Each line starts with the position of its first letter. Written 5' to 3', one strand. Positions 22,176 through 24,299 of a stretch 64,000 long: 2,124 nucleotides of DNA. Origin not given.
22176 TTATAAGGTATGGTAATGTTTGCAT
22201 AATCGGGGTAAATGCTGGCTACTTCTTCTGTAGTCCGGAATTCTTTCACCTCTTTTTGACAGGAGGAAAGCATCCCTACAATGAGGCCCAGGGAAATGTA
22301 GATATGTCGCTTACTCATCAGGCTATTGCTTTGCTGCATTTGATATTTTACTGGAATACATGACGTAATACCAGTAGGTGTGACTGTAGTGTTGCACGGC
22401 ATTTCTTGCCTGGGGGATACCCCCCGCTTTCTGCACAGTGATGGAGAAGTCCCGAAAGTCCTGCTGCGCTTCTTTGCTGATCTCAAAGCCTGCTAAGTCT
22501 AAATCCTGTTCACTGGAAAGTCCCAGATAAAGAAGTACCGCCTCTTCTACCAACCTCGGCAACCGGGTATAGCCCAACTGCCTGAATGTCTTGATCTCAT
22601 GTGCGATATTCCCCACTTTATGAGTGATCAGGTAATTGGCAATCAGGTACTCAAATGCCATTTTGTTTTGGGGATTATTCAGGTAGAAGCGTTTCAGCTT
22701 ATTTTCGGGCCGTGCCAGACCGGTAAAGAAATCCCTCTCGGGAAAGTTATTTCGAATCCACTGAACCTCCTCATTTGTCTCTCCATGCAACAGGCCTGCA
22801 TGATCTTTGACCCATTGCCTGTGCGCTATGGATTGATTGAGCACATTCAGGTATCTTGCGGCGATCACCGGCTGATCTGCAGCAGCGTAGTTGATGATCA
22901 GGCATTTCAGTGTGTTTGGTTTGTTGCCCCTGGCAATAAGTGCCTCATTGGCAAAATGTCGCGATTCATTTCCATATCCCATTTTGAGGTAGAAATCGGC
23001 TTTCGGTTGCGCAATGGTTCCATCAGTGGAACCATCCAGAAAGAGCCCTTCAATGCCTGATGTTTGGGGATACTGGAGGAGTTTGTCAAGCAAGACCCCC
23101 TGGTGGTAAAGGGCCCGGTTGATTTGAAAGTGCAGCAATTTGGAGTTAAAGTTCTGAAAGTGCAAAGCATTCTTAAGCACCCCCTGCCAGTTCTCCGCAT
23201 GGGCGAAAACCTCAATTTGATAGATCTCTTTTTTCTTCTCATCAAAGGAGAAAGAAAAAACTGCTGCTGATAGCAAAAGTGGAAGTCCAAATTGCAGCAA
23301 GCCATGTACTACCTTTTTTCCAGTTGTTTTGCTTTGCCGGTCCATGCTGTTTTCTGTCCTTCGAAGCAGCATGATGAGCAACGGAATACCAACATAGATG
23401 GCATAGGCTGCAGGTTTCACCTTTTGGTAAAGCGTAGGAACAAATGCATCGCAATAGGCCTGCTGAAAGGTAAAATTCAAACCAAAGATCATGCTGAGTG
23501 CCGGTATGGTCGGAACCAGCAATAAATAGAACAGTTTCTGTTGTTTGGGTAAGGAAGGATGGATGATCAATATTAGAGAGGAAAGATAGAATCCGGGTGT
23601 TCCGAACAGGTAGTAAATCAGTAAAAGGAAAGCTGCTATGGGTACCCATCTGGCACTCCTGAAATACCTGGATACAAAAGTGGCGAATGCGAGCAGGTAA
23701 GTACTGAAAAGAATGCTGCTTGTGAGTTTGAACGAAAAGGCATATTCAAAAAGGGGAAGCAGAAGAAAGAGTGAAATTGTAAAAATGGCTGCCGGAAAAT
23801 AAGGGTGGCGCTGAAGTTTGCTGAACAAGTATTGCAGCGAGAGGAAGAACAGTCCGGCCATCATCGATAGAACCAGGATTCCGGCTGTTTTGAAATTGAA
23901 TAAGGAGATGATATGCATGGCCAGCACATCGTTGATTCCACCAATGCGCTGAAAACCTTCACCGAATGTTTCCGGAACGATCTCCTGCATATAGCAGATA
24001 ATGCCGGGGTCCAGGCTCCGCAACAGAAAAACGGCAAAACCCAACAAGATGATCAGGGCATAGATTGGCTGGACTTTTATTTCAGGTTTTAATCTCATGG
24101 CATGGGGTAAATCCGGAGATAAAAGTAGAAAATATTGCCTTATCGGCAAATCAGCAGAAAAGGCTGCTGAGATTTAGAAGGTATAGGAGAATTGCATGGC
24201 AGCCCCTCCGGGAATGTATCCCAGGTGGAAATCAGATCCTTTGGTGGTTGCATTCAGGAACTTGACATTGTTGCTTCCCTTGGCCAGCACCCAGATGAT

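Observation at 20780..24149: Tightly coupled pair: polytopic membrane protein with large soluble domain plus CXXCH-bearing TolB-like beta-propeller lipoprotein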

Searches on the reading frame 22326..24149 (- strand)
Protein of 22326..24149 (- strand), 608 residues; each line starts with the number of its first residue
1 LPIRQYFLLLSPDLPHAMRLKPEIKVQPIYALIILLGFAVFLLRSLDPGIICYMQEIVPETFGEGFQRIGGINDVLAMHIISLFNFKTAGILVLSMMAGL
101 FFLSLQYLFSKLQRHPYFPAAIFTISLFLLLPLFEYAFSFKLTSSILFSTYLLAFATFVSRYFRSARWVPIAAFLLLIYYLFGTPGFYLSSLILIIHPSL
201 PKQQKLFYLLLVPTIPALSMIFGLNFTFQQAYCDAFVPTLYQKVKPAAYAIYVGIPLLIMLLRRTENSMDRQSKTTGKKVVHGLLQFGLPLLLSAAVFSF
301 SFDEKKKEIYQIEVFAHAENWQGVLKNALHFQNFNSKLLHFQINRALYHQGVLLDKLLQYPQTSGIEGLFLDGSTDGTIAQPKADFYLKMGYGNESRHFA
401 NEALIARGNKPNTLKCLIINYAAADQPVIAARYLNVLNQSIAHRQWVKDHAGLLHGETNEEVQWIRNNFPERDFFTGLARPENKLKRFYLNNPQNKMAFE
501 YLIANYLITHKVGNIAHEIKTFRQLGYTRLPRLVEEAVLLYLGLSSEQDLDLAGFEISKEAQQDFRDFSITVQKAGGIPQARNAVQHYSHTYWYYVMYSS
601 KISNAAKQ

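Call 3: search_protein_families(library=pfam, proteins=[window:22326-24149:-], max_evalue=0.1)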
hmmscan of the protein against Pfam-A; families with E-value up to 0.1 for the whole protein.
window:22326-24149:- (608 aa): 1 family
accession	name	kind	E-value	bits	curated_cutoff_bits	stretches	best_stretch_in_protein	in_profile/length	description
PF19529.4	DUF6057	-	3.2e-75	254.6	29.8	1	60-598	43-568/569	Family of unknown function (DUF6057)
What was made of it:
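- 22323..24098 (-): DUF6057 family polytopic membrane protein, 591 aa from ATG 24098. The ORF is open back to TTG 24149. Pfam PF19529 at E 3e-75 (call 3).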

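Call 4: search_protein_families(library=ncbifam, proteins=[window:22326-24149:-], max_evalue=0.1)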
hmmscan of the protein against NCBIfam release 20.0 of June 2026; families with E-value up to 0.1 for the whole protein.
window:22326-24149:- (608 aa): 0 families

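Call 9: search_solved_structures(query=window:22326-24098:-, max_evalue=1)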
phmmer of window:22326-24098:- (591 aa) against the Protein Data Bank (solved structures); distinct sequences matched with E-value up to 1: 0.

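Call 11: find_homologous_proteins(query=window:22326-24098:-)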
Query window:22326-24098:- (591 aa): 34 proteins with E <= 0.001 among 8000 candidates.
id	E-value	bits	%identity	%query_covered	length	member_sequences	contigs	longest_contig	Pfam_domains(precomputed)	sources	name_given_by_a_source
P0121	0.0e+0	1327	100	100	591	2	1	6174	PF19529.5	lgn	-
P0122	9.3e-271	918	69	99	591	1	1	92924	PF19529.5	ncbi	ncbi:MAG: DUF6057 family protein [Bacteroidota bacterium]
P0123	3.9e-267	906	68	100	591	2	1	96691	PF19529.5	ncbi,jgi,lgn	-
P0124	5.5e-175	601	48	99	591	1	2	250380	PF19529.5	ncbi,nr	ncbi:MAG: DUF6057 family protein [Bacteroidales bacterium]|nr:DUF6057 family protein [Bacteroidales 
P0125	1.6e-43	167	28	91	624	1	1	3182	PF19529.5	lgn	-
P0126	3.2e-33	133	24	95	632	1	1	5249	PF19529.5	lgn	-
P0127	2.3e-26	111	26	91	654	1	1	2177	PF19529.5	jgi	jgi:hypothetical protein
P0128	2.2e-24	104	23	89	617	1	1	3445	PF19529.5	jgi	-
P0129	1.1e-23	102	28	48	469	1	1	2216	PF19529.5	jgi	jgi:hypothetical protein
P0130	1.3e-23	102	22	89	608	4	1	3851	PF19529.5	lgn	-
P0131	2.7e-23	101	22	90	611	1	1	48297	PF19529.5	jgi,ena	-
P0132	1.6e-22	98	28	52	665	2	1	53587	PF19529.5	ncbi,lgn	-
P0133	2.2e-22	98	28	51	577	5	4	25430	PF19529.5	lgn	-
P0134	2.6e-22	97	29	49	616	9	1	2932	PF19529.5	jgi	jgi:hypothetical protein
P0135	2.7e-22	97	26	59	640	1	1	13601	PF19529.5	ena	-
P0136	1.4e-21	95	28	54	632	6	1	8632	PF19529.5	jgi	jgi:hypothetical protein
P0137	1.7e-21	95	28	49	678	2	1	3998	PF19529.5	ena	-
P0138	2.4e-21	94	29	55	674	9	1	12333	PF19529.5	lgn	-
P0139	2.9e-21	94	29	60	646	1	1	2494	PF19529.5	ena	-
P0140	3.5e-20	90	25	55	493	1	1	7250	PF19529.5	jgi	-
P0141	4.4e-20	90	27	58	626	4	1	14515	PF19529.5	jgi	jgi:hypothetical protein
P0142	4.5e-20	90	29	47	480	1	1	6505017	PF19529.5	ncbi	ncbi:MAG: hypothetical protein JSW27_05180, partial [Phycisphaerales bacterium]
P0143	1.1e-19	89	24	66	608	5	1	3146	PF19529.5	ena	-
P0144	4.3e-19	87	27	52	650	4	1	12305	PF19529.5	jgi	-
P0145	3.2e-18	84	29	48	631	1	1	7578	PF19529.5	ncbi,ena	-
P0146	6.6e-18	83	29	48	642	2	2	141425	PF19529.5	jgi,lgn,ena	-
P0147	3.6e-17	80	28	54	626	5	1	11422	PF19529.5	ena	-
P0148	1.2e-16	79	23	72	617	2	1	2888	PF19529.5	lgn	-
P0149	3.4e-16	77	25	55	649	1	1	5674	PF19529.5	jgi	-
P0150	1.7e-15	75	26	58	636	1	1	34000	PF19529.5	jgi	-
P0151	2.1e-14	71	29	48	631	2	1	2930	PF19529.5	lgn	-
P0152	4.9e-13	67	25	51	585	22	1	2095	PF19529.5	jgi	jgi:hypothetical protein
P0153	1.2e-12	65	25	51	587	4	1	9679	PF19529.5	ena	-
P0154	2.1e-12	65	27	48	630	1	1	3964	PF19529.5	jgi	jgi:hypothetical protein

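Call 20: find_homologous_proteins(query=A2, max_evalue=1e-10)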
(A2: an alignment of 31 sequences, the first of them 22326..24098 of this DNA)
Query A2 (31 sequences) (591 aa, profile of the alignment): 34 proteins with E <= 1e-10 among 8000 candidates.
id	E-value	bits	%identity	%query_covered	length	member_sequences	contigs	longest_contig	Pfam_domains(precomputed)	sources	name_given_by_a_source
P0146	1.5e-226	772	29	48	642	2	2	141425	PF19529.5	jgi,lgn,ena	-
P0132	7.6e-224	763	28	52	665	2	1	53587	PF19529.5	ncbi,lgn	-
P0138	1.2e-223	762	29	55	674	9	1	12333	PF19529.5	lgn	-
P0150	6.0e-223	760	26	58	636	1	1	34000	PF19529.5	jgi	-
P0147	8.4e-223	759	28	54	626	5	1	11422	PF19529.5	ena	-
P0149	7.1e-220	750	25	55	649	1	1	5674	PF19529.5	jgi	-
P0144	2.1e-219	748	27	52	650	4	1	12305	PF19529.5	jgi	-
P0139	8.0e-215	733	29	60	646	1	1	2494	PF19529.5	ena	-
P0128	3.5e-208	711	23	89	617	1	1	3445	PF19529.5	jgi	-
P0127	2.9e-207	708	26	91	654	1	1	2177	PF19529.5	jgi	jgi:hypothetical protein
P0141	1.8e-203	696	27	58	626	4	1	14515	PF19529.5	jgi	jgi:hypothetical protein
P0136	1.4e-202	693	28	54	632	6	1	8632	PF19529.5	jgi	jgi:hypothetical protein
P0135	3.2e-199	682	26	59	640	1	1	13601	PF19529.5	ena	-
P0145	1.4e-195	670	29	48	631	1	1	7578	PF19529.5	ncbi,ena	-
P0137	3.7e-195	668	28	49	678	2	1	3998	PF19529.5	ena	-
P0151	6.6e-190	651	29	48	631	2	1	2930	PF19529.5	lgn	-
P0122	1.2e-187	643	69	99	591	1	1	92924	PF19529.5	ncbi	ncbi:MAG: DUF6057 family protein [Bacteroidota bacterium]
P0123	4.9e-187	641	68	100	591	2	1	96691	PF19529.5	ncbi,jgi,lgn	-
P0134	2.5e-180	619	29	49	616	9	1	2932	PF19529.5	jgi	jgi:hypothetical protein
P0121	5.2e-180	618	100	100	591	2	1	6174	PF19529.5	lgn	-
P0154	2.1e-179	616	27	48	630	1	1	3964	PF19529.5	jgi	jgi:hypothetical protein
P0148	8.0e-178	611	23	72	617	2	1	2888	PF19529.5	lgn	-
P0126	1.3e-177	610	24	95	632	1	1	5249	PF19529.5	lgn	-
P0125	2.3e-176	606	28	91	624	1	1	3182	PF19529.5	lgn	-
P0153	2.8e-174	599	25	51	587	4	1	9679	PF19529.5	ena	-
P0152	3.9e-171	589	25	51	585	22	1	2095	PF19529.5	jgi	jgi:hypothetical protein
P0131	4.5e-170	585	22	90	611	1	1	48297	PF19529.5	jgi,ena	-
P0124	6.1e-169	581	48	99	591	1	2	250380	PF19529.5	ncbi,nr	ncbi:MAG: DUF6057 family protein [Bacteroidales bacterium]|nr:DUF6057 family protein [Bacteroidales 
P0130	7.3e-169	581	22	89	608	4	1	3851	PF19529.5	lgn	-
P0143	7.5e-162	558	24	66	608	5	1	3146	PF19529.5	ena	-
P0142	1.2e-159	551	29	47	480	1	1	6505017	PF19529.5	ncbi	ncbi:MAG: hypothetical protein JSW27_05180, partial [Phycisphaerales bacterium]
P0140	1.6e-153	531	25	55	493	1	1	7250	PF19529.5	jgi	-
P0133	2.2e-149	517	28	51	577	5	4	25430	PF19529.5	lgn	-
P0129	4.0e-146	506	28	48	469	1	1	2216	PF19529.5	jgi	jgi:hypothetical protein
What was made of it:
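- Tried and rejected: The third homologue search, run with the DUF6057 alignment, returned the same 34 proteins (call 20).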

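Call 28: predict_structure(alignment_id=A2)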
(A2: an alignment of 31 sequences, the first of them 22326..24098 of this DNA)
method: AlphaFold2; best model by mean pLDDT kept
length: 591 residues; sequences in the alignment: 31
mean_pLDDT: 86.2   pTM: 0.85
mean pLDDT of the five models: 86.2, 85.1, 84.6, 82.7, 82.7
residues with pLDDT >= 90: 317; 70-90: 215; 50-70: 44; < 50: 15
segments of 3 or more residues with pLDDT < 50: 1-5, 219-226
pLDDT, mean of each block of 10 residues (from residue 1): 48 83 91 91 81 88 92 94 93 85 90 90 90 95 88 92 90 92 90 88 69 59 50 82 88 69 87 90 89 93 95 82 95 97 89 76 90 89 91 93 92 93 91 86 86 62 78 87 96 93 94 97 87 87 95 90 90 92 72 46
secondary structure, 60 per line:
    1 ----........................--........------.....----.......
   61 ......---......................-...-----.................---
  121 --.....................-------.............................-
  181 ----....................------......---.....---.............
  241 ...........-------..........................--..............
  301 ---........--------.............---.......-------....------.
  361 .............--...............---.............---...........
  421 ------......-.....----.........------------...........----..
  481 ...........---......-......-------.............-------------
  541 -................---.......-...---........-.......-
elements in order: H5-28 H31-38 H45-49 H54-66 H70-91 H101-117 H123-143 H151-179 H185-204 H211-216 H220-224 H228-251 H259-284 H287-300 H304-311 H320-332 H336-342 H350-353 H360-373 H376-390 H394-406 H410-420 H427-432 H434-438 H443-451 H464-474 H479-491 H495-500 H502-507 H515-527 H542-557 H561-567 H575-582 H584-590
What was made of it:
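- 22323..24098 (-): AF2 model has pLDDT 86 and is all-helical (call 28).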

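Call 30: fold_search(model_id=the predicted structure, library=pdb)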
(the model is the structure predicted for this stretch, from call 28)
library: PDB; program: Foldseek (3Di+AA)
matches with E <= 10: 719; with E <= 0.001: 0
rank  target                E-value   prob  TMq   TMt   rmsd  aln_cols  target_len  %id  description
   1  6q6g_Y                4.6e-02  0.94  0.21  0.24  25.1       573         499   11  Cryo-EM structure of the APC/C-Cdc20-Cdk2-cyclinA2-Cks2 complex, the D1 box class (released 2019-09-11)
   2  8dtg_B                7.4e-02  0.92  0.16  0.13  19.6       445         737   12  Cryo-EM structure of Arabidopsis SPY alternative conformation 1 (released 2023-03-08)
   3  8a3t_F                8.9e-02  0.84  0.20  0.23  23.7       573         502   11  S. cerevisiae APC/C-Cdh1 complex (released 2022-08-31)
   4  8tar_J                9.2e-02  0.72  0.17  0.19  20.4       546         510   11  APC/C-CDH1-UBE2C-Ubiquitin-CyclinB-NTD (released 2023-09-27)
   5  2y4t_A                1.1e-01  0.60  0.14  0.18  26.2       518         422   11  Crystal structure of the human co-chaperone P58(IPK) (released 2011-08-10)
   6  4ui9_Y                1.2e-01  0.89  0.22  0.25  24.9       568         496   11  Atomic structure of the human Anaphase-Promoting Complex (released 2015-06-17)
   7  9gaw_Y                1.2e-01  0.85  0.21  0.24  23.9       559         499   11  High-resolution structure of the Anaphase-promoting complex/cyclosome (APC/C) bound to co-activator Cdh1 (released 2024-08-14)
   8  8dtg_A                1.2e-01  0.82  0.16  0.12  22.7       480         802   13  Cryo-EM structure of Arabidopsis SPY alternative conformation 1 (released 2023-03-08)
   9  5g04_Y                1.4e-01  0.91  0.22  0.26  19.1       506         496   11  Structure of the human APC-Cdc20-Hsl1 complex (released 2016-05-25)
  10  9gaw_U                1.7e-01  0.69  0.18  0.21  21.7       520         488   13  High-resolution structure of the Anaphase-promoting complex/cyclosome (APC/C) bound to co-activator Cdh1 (released 2024-08-14)
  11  7yea_A                1.7e-01  0.69  0.18  0.11  22.2       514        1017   14  Human O-GlcNAc transferase Dimer (released 2023-07-12)
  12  9qhc_A                1.9e-01  0.97  0.17  0.33  19.7       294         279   14  Crystal structure of 8-repeat CTPR protein with eliminated coordination sites (released 2025-10-22)
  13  8dti_A                2.0e-01  0.85  0.14  0.13  19.4       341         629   12  Cryo-EM structure of Arabidopsis SPY in complex with GDP-fucose (released 2023-03-08)
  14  6vbv_4                2.2e-01  0.63  0.15  0.21  20.0       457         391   11  Structure of the bovine BBSome:ARL6:GTP complex (released 2020-01-29)
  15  5g04_P                2.2e-01  0.54  0.18  0.21  22.4       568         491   11  Structure of the human APC-Cdc20-Hsl1 complex (released 2016-05-25)
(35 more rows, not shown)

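Call 37: search_protein_representatives(alignment_id=A2)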
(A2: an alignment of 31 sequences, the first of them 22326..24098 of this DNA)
Query: 31 sequences, 624 profile positions. Proteins with E-value up to 0.001 (for the whole library): 5986; up to 1e-10: 4709; up to 1e-30: 2999. The best 150 are listed.
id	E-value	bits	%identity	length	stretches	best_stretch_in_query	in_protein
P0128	1.1e-208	711.1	-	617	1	19-622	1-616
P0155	8.9e-196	668.5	-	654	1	13-622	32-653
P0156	1.9e-192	657.4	-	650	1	17-622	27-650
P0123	1.6e-187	641.2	-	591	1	7-623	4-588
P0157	5.2e-183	626.3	-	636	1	1-621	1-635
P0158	5.3e-183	626.3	-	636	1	7-617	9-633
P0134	8.0e-181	619.1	-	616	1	4-622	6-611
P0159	2.0e-180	617.8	-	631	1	4-620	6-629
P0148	2.6e-178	610.8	-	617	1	17-621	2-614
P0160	1.3e-177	608.4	-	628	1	15-619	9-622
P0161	2.8e-177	607.4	-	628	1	15-620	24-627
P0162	1.5e-176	604.9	-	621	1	15-622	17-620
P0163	1.8e-176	604.7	-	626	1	8-617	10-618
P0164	2.6e-176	604.1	-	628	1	15-622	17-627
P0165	1.3e-175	601.9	-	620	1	11-620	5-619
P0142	3.8e-160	550.8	-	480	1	160-622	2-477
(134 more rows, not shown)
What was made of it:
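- Closest known: Pfam DUF6057. Same: The family has about 6,000 clusters at 50% identity (call 37).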

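Call 39: find_encoding_contigs(protein=P0142, flank=8000, max_places=2)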
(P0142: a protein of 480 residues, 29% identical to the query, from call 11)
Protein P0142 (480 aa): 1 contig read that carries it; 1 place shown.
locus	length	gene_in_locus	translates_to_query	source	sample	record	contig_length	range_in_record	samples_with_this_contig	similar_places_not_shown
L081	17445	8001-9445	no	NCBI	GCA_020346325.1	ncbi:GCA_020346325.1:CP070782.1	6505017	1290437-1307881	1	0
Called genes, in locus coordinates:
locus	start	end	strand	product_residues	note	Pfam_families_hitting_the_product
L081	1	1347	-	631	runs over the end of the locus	PF06267:DUF1028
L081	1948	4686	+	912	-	PF07581:Glug (faint), PF00754:F5_F8_type_C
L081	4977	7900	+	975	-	PF01835:MG2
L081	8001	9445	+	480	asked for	PF19529:DUF6057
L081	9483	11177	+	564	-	PF03572:Peptidase_S41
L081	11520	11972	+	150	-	-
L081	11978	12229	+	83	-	-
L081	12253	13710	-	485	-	PF02646:RmuC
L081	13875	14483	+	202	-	PF00702:Hydrolase, PF13419:HAD_2 (weak), PF13242:Hydrolase_like (weak)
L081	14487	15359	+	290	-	PF02574:S-methyl_trans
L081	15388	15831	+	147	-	-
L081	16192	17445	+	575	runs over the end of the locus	-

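Call 40: find_encoding_contigs(protein=P0146, flank=8000, max_places=2)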
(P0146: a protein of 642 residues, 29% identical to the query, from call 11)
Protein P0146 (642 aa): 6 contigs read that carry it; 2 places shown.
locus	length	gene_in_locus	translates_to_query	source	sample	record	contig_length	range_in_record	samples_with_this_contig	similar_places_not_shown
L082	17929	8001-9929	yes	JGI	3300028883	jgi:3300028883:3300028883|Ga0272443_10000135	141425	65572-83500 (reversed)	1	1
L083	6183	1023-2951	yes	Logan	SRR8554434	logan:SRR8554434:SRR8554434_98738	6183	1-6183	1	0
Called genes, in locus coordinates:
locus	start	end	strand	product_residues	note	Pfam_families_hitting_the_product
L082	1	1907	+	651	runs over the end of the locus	PF00069:Pkinase, PF07714:PK_Tyr_Ser-Thr, PF03781:FGE-sulfatase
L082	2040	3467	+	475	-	PF00578:AhpC-TSA, PF08534:Redoxin, PF00085:Thioredoxin (weak), PF13905:Thioredoxin_8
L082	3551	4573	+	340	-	PF01156:IU_nuc_hydro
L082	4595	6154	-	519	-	-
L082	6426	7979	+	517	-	PF26550:Tricorn_2nd (faint), PF07676:PD40 (weak), PF26549:Tricorn_N, PF07676:PD40 (weak)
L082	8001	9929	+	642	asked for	PF19529:DUF6057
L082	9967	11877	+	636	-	PF03572:Peptidase_S41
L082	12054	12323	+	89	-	-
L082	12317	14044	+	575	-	-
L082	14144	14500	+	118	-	-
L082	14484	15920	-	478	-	PF02646:RmuC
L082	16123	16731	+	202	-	PF00702:Hydrolase, PF13242:Hydrolase_like (faint)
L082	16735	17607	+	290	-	PF02574:S-methyl_trans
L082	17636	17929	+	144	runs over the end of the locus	-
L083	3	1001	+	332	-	?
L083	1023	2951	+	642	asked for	PF19529:DUF6057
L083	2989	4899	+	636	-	PF03572:Peptidase_S41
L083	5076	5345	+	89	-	-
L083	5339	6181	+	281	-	?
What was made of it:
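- On Tricorn-like / S41 protease system: An S41 gene is adjacent only in L081-L083 (calls 39, 40).
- Closest known: TPR adaptor plus S41 protease pairs. Same: They combine a TPR element, a propeller and, in one clade, an S41 peptidase gene (calls 39, 40).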

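Call 41: find_encoding_contigs(protein=P0131, flank=8000, max_places=2)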
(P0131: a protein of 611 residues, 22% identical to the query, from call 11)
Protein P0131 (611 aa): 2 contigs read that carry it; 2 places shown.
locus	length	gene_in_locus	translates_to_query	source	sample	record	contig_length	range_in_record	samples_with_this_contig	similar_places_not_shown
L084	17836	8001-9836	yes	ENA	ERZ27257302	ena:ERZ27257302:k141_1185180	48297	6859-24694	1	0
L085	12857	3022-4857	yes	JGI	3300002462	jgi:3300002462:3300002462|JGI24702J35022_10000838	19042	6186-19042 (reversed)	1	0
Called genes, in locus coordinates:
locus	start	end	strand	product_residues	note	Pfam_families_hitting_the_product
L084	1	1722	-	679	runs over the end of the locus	PF07944:Beta-AFase-like_GH127_cat, PF20736:Glyco_hydro127M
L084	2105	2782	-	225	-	PF07715:Plug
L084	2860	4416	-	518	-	PF14322:SusD-like_3, PF07980:SusD_RagB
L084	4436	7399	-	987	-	PF13620:CarboxypepD_reg, PF13715:CarbopepD_reg_2, PF07715:Plug, PF00593:TonB_dep_Rec_b-barrel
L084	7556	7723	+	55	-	-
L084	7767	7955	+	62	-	-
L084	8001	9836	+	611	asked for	PF19529:DUF6057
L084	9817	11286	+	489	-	PF26550:Tricorn_2nd, PF07676:PD40 (faint), PF26549:Tricorn_N (faint)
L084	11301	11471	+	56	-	-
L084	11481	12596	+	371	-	-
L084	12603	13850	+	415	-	PF00438:S-AdoMet_synt_N, PF02772:S-AdoMet_synt_M, PF02773:S-AdoMet_synt_C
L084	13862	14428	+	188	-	PF01300:Sua5_yciO_yrdC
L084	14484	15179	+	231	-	-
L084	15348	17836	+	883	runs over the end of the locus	PF13306:LRR_5, PF02368:Big_2 (weak), PF22359:Big-like (weak), PF13306:LRR_5, PF13620:CarboxypepD_reg, PF17210:SdrD_B (faint), PF18962:Por_Secre_tail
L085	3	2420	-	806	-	?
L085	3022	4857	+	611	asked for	PF19529:DUF6057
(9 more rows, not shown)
